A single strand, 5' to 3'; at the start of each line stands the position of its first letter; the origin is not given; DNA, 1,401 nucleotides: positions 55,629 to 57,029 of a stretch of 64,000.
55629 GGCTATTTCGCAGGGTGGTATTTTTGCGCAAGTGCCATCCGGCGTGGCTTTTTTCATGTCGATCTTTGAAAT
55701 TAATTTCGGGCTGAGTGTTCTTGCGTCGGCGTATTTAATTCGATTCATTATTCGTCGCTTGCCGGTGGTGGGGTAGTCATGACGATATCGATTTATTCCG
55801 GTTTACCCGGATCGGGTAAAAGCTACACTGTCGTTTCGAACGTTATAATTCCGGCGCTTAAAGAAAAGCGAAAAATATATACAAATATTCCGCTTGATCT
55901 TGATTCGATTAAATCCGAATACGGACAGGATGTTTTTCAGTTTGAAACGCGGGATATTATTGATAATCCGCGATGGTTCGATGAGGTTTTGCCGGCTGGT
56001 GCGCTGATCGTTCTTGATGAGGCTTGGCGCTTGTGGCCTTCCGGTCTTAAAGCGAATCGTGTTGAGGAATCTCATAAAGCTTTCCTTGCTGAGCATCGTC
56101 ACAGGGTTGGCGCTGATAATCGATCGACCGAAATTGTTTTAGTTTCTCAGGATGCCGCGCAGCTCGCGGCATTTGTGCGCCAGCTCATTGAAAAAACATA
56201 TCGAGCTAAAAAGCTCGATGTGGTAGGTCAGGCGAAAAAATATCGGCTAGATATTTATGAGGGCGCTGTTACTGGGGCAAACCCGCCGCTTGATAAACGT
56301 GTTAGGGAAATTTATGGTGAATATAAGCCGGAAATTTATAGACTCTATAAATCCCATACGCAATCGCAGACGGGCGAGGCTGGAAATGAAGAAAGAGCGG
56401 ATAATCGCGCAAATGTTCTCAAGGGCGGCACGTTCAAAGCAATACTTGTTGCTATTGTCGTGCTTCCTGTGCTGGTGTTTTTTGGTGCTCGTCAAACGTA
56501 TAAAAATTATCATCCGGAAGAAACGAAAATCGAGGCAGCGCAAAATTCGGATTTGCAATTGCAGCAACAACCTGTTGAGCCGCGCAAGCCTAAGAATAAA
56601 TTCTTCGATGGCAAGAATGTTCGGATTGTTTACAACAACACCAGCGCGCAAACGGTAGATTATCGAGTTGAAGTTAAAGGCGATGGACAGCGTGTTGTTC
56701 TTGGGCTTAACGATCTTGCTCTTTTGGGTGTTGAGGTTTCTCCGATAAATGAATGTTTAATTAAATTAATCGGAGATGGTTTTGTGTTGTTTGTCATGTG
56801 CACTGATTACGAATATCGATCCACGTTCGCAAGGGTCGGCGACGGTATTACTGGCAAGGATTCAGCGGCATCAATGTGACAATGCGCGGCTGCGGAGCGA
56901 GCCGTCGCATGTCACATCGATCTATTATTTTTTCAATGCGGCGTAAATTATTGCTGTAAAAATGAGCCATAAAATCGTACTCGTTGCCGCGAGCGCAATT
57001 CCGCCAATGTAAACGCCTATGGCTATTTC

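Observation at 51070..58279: Integrated filamentous prophage of about 7.2 kb at tRNA-Phe with its own tyrosine integrase and no secretin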

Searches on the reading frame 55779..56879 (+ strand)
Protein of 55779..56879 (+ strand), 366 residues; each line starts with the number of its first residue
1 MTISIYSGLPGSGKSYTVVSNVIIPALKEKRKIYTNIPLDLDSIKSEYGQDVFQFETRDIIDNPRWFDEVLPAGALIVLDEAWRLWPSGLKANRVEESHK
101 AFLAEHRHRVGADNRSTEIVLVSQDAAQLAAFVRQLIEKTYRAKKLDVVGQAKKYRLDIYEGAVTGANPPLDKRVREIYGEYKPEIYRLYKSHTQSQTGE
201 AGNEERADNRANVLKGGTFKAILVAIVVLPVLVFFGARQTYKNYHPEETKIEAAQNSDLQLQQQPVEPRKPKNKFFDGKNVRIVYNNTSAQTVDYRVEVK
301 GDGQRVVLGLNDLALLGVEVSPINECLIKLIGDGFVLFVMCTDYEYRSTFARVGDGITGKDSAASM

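Call 4: search_protein_families(library=pfam, proteins=[window:55779-56879:+], max_evalue=0.1)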
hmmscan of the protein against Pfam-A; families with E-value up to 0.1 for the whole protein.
window:55779-56879:+ (366 aa): 2 families
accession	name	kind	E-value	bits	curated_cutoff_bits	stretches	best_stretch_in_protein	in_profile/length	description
PF05707.18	Zot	-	6.6e-29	101.2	20.3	1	3-196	2-196/197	Zonular occludens toxin (Zot)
PF04466.19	Terminase_3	-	0.088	12.8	23.2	0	3-33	4-34/201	Phage terminase large subunit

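Call 5: search_protein_families(library=phrogs, proteins=[window:55779-56879:+], max_evalue=0.1)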
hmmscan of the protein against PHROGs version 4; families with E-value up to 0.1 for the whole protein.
window:55779-56879:+ (366 aa): 6 families
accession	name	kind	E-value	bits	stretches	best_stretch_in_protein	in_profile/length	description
phrog_197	-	moron, auxiliary metabolic gene and host takeover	2.7e-65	222.7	1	1-331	26-358/486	Zot-like toxin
phrog_1041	-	moron, auxiliary metabolic gene and host takeover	1.5e-18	68.4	1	3-351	2-386/420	CTXphi Zot-like toxin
phrog_11271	-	head and packaging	7.4e-14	52.9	1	1-132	1-138/145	head morphogenesis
phrog_33291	-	unknown function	0.012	16.4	1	1-87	1-97/190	-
phrog_20922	-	head and packaging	0.018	15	1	3-40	2-38/318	head morphogenesis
phrog_1675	-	head and packaging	0.039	14.4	0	1-48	1-47/353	morphogenesis (protein I of M13)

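Call 8: search_dna_similar(query=window:55779-56879:+, collection=phages, mode=protein, max_rows=25)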
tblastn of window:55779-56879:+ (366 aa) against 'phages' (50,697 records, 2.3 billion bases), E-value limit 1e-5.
Records with a match: 199; places in all: 211; records where one place covers at least 80% of the query: 11.
Best place of each record, by identity: <60% 199.
By first word of the organism name: Ralstonia 97; Vibrio 44; Affertcholeramvirus 28; Inovirus 6; Dulem 6; Stenotrophomonas 4; Xanthomonas 4; Pseudomonas 3; Fibrovirus 2; Villovirus 2; and 2 more.
By host as written in the record: Ralstonia solanacearum 67; - 11; Vibrio cholerae O1 biovar El tor 9; Homo sapiens 6; Varecia variegata 6; Ralstonia solanacearum Race 3, Biovar 1 6; Vibrio parahaemolyticus 6; Vibrio cholerae 5; and 59 more.
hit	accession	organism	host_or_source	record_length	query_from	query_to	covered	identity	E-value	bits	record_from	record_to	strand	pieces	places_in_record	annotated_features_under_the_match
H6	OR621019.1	Pseudomonas phage 36-2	Pseudomonas aeruginosa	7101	1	219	60%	44.0%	4e-51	188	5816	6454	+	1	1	ZOT-like protein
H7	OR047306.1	Pseudomonas phage PMBT54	Pseudomonas carnis; Pseudomonas lactis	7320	1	215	59%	42.7%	5e-49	182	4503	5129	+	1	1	Zot-like ATPase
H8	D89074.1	Fibrovirus fs1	-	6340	3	347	94%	25.6%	2e-9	66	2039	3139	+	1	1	hypothetical protein (x3)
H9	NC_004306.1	Fibrovirus fs1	Vibrio cholerae O139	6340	3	347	94%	25.6%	2e-9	66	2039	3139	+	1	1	putative assembly protein | hypothetical protein | putative minor coat protein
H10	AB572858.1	Vibrio phage ND1-fs1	Vibrio cholerae O139 strain ND1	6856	2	343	93%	25.7%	1e-10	69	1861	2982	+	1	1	putative assembly protein | putative minor capsid protein | conserved hypothetical protein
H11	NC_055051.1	Vibrio phage ND1-fs1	Vibrio cholerae O139 strain ND1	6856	2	343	93%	25.7%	1e-10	69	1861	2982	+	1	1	putative assembly protein | putative minor capsid protein | hypothetical protein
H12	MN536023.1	Vibrio phage VP24-2_Ke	Vibrio cholerae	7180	3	343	93%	25.3%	7e-10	67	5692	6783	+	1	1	putative assembly protein | minor capsid protein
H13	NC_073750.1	Vibrio phage VP24-2_Ke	Vibrio cholerae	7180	3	343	93%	25.3%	7e-10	67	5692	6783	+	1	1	putative assembly protein | minor capsid protein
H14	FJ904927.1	Vibrio phage VEJ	Vibrio cholerae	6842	2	343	93%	25.2%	6e-10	67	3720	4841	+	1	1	putative assembly protein | putative minor capsid protein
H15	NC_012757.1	Vibrio phage VEJ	Vibrio cholerae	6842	2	343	93%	25.2%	6e-10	67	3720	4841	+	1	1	putative assembly protein | putative minor capsid protein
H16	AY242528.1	Vibrio phage VGJ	-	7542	3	343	93%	25.2%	2e-10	68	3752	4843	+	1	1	orf384: putative assembly protein | orf80: putative capsid protein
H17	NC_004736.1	Vibrio phage VGJ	Vibrio cholerae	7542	3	343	93%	25.2%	2e-10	68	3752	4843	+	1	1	putative assembly protein | putative minor coat protein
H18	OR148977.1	Inovirus D_HF32_91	Homo sapiens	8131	1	278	76%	29.3%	1e-24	111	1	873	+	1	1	zonular occludens toxin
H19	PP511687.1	Dulem virus 52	Varecia variegata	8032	1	220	60%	36.0%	4e-33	136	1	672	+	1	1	ZOT protein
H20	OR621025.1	Pseudomonas phage 17897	Pseudomonas aeruginosa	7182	1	343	94%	22.2%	2e-11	71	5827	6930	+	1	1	ZOT-like protein | head virion protein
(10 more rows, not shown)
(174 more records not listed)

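Call 13: find_related_loci(query=window:55779-56879:+, collection=viral_contigs, flank=10000)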
Query window:55779-56879:+ (366 aa) in viral_contigs; peptide patterns used: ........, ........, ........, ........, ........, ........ (x = any residue, [..] = any of these).
19 stretches matched a pattern, but none encodes a relative of the query by tblastn (E <= 1e-3).

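Call 17: find_homologous_proteins(query=window:55779-56879:+, max_evalue=1e-10)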
Query window:55779-56879:+ (366 aa): 243 proteins with E <= 1e-10 among 8000 candidates; the best 120 are listed.
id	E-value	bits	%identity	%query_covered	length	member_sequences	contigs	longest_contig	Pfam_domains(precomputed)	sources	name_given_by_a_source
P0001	2.0e-241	818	100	100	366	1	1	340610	PF05707.19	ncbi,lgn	-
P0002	2.5e-169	581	71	100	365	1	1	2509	PF05707.19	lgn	-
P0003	4.6e-147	508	62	100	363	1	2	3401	PF05707.19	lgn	-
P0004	7.3e-146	504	62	100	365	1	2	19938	PF05707.19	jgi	jgi:zona occludens toxin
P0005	4.5e-135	468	59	98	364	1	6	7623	PF05707.19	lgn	-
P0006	3.4e-129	449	57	98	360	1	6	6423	PF05707.19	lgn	-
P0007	4.7e-124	432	55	99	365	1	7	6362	PF05707.19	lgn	-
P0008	2.1e-117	410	55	95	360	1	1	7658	PF05707.19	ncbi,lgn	-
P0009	1.1e-115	405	54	94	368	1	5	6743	PF05707.19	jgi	jgi:zona occludens toxin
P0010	8.4e-108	379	51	95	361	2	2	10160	PF05707.19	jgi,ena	-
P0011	1.5e-107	378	53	93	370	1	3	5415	PF05707.19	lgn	-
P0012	5.7e-106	373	52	93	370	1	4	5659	PF05707.19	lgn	-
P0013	1.8e-100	355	49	93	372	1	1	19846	PF05707.19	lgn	-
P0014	9.2e-98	346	48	93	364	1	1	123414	PF05707.19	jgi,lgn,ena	-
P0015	3.3e-97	344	49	93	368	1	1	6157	PF05707.19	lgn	-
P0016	3.0e-94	334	47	93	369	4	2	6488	PF05707.19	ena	-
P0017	2.1e-93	331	45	93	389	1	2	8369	PF05707.19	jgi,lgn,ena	-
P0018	4.7e-91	324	44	93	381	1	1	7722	PF05707.19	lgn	-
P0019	5.3e-91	324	45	93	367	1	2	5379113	PF05707.19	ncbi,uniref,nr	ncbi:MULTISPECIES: zonular occludens toxin domain-containing protein [unclassified Microbulbifer]|un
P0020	8.2e-91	323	45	96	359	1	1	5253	PF05707.19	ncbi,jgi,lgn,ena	-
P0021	1.0e-90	323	44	93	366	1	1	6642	PF05707.19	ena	-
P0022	1.1e-90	322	46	93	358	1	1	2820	PF05707.19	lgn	-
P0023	2.7e-90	321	46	93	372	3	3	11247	PF05707.19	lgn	-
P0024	3.5e-90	321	47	93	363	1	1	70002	PF05707.19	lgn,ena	-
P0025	4.6e-90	320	44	93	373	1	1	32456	PF05707.19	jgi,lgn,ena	-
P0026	5.6e-90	320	45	93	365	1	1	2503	PF05707.19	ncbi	-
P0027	9.6e-89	316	46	90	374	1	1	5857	PF05707.19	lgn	-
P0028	2.7e-88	315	47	91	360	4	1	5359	PF05707.19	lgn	-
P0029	4.3e-88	314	44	93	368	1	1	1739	PF05707.19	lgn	-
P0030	4.6e-88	314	45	90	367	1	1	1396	PF05707.19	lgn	-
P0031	7.1e-88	313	46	93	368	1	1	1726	PF05707.19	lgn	-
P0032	1.7e-87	312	47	93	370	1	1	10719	PF05707.19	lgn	-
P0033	1.1e-86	309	45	93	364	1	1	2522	PF05707.19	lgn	-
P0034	1.3e-86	309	46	89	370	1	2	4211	PF05707.19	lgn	-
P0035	1.4e-86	309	43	94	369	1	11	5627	PF05707.19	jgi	jgi:zona occludens toxin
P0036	2.0e-86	309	43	90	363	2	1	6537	PF05707.19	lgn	-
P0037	2.6e-86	308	46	93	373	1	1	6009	PF05707.19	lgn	-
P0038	3.9e-86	308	43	99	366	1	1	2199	PF05707.19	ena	-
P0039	7.5e-86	307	43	93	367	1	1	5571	PF05707.19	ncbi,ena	-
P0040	2.3e-85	305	43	96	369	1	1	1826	PF05707.19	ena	-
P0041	6.5e-85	304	46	90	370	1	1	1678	PF05707.19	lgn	-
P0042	1.0e-84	303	46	93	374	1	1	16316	PF05707.19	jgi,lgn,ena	-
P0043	6.5e-84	300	42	96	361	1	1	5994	PF05707.19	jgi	jgi:zona occludens toxin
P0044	1.1e-83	300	44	98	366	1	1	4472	PF05707.19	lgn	-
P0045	4.3e-82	294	45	93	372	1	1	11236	PF05707.19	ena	-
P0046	5.7e-82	294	44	93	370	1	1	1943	PF05707.19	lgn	-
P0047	6.1e-82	294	43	93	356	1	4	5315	PF05707.19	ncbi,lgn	-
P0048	7.3e-82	294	45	93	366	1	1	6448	PF05707.19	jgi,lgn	jgi:zona occludens toxin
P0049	1.2e-81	293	43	93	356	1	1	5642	PF05707.19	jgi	jgi:zona occludens toxin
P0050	1.3e-81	293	44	89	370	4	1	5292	PF05707.19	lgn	-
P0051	1.1e-79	286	41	95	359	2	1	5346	PF05707.19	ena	-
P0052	2.0e-79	285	41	99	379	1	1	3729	PF05707.19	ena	-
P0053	5.6e-79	284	45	89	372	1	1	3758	PF05707.19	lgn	-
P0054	6.3e-79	284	42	93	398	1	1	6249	PF05707.19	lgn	-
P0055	6.4e-79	284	44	93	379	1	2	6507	PF05707.19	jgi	jgi:zona occludens toxin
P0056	6.9e-79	284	45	89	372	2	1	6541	PF05707.19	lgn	-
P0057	1.6e-77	279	43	93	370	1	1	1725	PF05707.19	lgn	-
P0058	2.1e-77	279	42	93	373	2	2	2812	PF05707.19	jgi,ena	-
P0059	1.2e-76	276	41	93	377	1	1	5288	PF05707.19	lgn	-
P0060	2.3e-76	275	41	93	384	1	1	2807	PF05707.19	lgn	-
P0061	4.2e-76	275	42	95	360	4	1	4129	PF05707.19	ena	-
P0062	4.7e-76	274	40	93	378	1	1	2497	PF05707.19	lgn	-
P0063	5.3e-76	274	40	93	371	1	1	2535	PF05707.19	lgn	-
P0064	7.6e-76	274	41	96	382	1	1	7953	PF05707.19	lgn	-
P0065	1.2e-75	273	42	93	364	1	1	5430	PF05707.19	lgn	-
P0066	3.3e-75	272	41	99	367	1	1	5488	PF05707.19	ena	-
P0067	2.9e-74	269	40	99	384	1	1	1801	PF05707.19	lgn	-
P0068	1.0e-73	267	58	55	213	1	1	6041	PF05707.19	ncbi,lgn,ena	-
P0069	1.2e-72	263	47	73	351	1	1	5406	PF05707.19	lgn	-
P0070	6.6e-72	261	41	92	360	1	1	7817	PF05707.19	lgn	-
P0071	7.0e-72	261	48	74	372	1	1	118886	PF05707.19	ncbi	ncbi:MAG: zonular occludens toxin domain-containing protein [Sedimenticola sp.]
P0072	1.2e-71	260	39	93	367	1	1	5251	PF05707.19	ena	-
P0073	7.5e-71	257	52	63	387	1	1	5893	PF05707.19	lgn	-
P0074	9.7e-71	257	48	75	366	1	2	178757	PF05707.19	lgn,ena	-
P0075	1.1e-70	257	47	74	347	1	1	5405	PF05707.19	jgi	jgi:zona occludens toxin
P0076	1.3e-70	257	51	65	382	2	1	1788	PF05707.19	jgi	-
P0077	1.6e-70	256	47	73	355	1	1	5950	PF05707.19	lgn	-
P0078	2.2e-70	256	47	72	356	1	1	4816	PF05707.19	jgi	jgi:zona occludens toxin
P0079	2.9e-70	255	42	85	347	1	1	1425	PF05707.19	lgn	-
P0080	3.5e-70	255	47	81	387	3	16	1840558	PF05707.19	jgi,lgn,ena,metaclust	jgi:zona occludens toxin|metaclust:\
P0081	3.6e-70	255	46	81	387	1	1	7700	PF05707.19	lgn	-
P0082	1.3e-69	253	45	86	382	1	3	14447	PF05707.19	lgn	-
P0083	2.2e-69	252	45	81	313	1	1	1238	PF05707.19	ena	-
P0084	2.9e-69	252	41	95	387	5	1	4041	PF05707.19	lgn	-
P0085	3.2e-69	252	50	73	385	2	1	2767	PF05707.19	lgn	-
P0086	3.9e-69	252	45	87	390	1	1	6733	PF05707.19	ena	-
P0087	7.3e-69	251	50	70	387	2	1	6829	PF05707.19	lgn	-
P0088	7.9e-69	251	54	65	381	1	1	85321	PF05707.19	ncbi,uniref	ncbi:zonular occludens toxin domain-containing protein [Marinobacter sp.]|uniref:zonular occludens t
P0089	9.5e-69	250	48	68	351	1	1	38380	PF05707.19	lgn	-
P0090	1.5e-68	250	46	81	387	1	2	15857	PF05707.19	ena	-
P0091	1.9e-68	249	49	72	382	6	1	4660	PF05707.19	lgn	-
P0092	2.3e-68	249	52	68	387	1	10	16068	PF05707.19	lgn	-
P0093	2.9e-68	249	54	65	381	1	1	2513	PF05707.19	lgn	-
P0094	3.9e-68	248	52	68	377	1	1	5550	PF05707.19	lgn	-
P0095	4.6e-68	248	46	75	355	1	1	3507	PF05707.19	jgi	jgi:zona occludens toxin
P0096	1.0e-67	247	43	86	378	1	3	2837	PF05707.19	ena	-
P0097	1.2e-67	247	45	72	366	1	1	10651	PF05707.19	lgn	-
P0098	1.6e-67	246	49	70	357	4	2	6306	PF05707.19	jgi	-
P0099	1.8e-67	246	40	89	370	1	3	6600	PF05707.19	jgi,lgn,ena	-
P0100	1.8e-67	246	50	67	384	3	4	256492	PF05707.19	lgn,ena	-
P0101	2.0e-67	246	48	73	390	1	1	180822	PF05707.19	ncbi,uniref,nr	ncbi:zonular occludens toxin domain-containing protein [Marinobacter zhanjiangensis]|uniref:Zona occ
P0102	3.0e-67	245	50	65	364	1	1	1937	PF05707.19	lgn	-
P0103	5.4e-67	245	52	64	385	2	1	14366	PF05707.19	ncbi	-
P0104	5.7e-67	245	53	64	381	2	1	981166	PF05707.19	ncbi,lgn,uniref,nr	ncbi:hypothetical protein MD273_14205 [Marinobacter pelagius]|uniref:zonular occludens toxin domain-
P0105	5.9e-67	244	48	73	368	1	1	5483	PF05707.19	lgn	-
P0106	6.1e-67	244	45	81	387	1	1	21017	PF05707.19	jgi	jgi:zona occludens toxin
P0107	7.4e-67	244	50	65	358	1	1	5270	PF05707.19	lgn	-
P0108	1.1e-66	244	51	66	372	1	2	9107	PF05707.19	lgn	-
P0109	1.2e-66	244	51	60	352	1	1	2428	PF05707.19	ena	-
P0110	1.3e-66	243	52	60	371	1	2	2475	PF05707.19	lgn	-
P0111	1.5e-66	243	46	75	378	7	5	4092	PF05707.19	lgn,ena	-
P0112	2.1e-66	243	47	75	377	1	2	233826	PF05707.19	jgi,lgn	jgi:zona occludens toxin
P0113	2.1e-66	243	51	68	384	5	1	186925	PF05707.19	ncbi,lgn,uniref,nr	ncbi:zonular occludens toxin domain-containing protein [Marinobacter lutaoensis]|uniref:zonular occl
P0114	2.3e-66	243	48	72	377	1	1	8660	PF05707.19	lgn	-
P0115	3.9e-66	242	48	66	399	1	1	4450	PF05707.19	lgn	-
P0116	5.1e-66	241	50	72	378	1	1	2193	PF05707.19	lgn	-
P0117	1.1e-65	240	37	99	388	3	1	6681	PF05707.19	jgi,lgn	jgi:zona occludens toxin (predicted ATPase)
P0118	1.1e-65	240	50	65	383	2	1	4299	PF05707.19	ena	-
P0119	1.3e-65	240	48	68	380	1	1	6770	PF05707.19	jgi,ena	-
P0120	1.4e-65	240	45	74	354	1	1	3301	PF05707.19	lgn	-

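Call 19: find_encoding_contigs(protein=P0001, flank=10000, max_places=4)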
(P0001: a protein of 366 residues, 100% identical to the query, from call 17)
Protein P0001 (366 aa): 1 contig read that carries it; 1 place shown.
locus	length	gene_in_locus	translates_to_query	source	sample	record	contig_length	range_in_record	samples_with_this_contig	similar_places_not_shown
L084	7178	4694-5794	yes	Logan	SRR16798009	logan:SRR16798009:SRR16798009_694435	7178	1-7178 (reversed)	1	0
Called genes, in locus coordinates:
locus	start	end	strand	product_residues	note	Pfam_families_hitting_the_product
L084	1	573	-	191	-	?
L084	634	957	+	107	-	-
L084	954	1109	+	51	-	-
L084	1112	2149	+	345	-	PF02486:Rep_trans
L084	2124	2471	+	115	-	PF17426:Putative_G5P (weak)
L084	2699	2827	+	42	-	-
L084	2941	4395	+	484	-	-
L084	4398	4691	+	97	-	-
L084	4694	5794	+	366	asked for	PF05707:Zot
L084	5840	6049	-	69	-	-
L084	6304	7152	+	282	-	PF00589:Phage_integrase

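Call 20: find_encoding_contigs(protein=P0004, flank=10000, max_places=3)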
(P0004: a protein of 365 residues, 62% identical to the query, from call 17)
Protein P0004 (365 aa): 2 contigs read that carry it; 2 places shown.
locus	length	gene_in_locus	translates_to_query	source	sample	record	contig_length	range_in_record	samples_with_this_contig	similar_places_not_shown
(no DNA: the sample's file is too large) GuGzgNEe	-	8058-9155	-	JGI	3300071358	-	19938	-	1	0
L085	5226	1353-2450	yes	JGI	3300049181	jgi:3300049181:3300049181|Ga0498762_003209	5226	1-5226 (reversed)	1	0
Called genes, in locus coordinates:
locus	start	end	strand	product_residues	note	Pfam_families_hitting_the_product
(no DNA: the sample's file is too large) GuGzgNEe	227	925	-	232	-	PF07110:EthD (weak)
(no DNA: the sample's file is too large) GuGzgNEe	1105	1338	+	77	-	PF10944:DUF2630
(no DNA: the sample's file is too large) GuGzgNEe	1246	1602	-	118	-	-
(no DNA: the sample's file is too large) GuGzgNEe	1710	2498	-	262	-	PF09678:Caa3_CtaG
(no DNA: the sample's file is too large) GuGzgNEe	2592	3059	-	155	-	PF10002:DUF2243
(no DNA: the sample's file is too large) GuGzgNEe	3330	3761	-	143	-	-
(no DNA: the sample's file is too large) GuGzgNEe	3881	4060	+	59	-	-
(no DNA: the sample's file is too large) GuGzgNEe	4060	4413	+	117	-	-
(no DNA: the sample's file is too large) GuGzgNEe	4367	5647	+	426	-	PF05144:Phage_CRI, PF05155:G2P_X_C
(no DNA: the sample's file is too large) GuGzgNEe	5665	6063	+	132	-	-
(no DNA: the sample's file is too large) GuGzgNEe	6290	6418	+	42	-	-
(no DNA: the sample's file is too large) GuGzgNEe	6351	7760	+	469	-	-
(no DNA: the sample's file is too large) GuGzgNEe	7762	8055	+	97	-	-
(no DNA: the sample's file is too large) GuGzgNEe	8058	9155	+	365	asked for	PF05707:Zot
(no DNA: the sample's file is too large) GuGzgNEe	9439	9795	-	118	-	PF13511:DUF4124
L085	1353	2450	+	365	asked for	PF05707:Zot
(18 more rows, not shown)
